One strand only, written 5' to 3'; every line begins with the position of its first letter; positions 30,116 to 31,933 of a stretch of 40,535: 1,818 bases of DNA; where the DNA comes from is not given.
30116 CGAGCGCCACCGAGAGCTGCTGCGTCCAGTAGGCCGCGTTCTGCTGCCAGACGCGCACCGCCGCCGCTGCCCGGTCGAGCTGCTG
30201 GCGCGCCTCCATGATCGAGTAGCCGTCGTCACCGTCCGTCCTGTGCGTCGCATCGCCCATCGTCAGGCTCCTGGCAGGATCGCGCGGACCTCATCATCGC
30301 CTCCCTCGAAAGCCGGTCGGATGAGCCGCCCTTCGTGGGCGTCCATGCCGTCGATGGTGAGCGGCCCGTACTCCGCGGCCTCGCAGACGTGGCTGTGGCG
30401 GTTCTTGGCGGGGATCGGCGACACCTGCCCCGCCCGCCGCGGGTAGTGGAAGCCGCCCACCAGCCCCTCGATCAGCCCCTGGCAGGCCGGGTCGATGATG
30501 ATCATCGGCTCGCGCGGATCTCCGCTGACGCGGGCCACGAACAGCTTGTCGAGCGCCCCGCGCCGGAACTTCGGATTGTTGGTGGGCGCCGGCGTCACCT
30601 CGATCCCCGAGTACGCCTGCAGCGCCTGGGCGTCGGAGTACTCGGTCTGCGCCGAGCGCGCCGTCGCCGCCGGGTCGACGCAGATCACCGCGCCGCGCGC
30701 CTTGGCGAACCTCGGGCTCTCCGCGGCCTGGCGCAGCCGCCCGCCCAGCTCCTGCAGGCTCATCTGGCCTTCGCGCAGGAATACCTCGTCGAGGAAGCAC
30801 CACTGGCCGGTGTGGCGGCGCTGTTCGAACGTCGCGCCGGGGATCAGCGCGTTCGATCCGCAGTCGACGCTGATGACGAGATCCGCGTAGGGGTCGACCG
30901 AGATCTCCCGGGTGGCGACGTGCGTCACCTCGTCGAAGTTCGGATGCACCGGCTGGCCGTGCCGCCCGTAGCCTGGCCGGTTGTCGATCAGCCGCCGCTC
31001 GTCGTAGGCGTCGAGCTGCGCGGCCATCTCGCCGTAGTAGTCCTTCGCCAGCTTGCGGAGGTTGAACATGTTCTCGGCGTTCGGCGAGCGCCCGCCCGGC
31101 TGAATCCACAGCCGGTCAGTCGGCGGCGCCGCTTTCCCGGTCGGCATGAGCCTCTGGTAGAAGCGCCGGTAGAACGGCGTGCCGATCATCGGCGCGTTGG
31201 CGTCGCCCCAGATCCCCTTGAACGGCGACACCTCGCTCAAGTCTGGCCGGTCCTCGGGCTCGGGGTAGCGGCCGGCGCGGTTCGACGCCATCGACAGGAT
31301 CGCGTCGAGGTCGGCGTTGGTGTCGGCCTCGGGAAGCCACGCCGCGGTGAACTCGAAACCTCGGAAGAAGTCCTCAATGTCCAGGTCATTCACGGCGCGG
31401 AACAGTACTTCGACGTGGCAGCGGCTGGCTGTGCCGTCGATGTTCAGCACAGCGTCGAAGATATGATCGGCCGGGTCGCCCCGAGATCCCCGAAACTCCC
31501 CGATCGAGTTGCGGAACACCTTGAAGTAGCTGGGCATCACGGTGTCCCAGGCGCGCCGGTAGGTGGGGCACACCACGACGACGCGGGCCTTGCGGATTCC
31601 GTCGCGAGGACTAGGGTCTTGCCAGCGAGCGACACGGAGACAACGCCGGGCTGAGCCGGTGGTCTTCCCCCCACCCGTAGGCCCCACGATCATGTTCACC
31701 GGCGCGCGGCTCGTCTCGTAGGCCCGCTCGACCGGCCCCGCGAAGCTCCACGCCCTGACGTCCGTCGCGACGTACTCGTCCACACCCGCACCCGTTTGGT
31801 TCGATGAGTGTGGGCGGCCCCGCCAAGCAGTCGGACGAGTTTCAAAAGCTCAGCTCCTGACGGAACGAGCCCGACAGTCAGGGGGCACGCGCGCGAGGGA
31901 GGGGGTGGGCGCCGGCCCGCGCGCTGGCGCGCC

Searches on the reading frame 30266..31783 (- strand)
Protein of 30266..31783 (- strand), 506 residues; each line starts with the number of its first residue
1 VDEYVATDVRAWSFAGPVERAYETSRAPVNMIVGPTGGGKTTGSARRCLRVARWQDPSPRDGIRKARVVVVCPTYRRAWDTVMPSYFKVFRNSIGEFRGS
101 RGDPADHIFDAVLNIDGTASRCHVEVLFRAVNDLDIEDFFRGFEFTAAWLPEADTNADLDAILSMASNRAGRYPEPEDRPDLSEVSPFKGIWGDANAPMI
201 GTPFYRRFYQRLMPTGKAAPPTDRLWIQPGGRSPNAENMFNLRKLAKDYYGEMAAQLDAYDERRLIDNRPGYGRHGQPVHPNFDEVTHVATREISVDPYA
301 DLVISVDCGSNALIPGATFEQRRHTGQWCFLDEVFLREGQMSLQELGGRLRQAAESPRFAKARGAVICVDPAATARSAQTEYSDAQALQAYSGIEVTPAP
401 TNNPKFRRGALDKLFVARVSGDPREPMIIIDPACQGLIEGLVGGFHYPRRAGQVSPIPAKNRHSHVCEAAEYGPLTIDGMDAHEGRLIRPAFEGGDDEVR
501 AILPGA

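Call 10: search_protein_families(library=phrogs, proteins=[window:30266-31783:-], max_evalue=0.001)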
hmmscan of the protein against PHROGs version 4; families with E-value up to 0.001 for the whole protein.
window:30266-31783:- (506 aa): 1 family
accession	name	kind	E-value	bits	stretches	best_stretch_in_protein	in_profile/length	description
phrog_2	-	head and packaging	1.1e-08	35.3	1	22-469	274-584/807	terminase large subunit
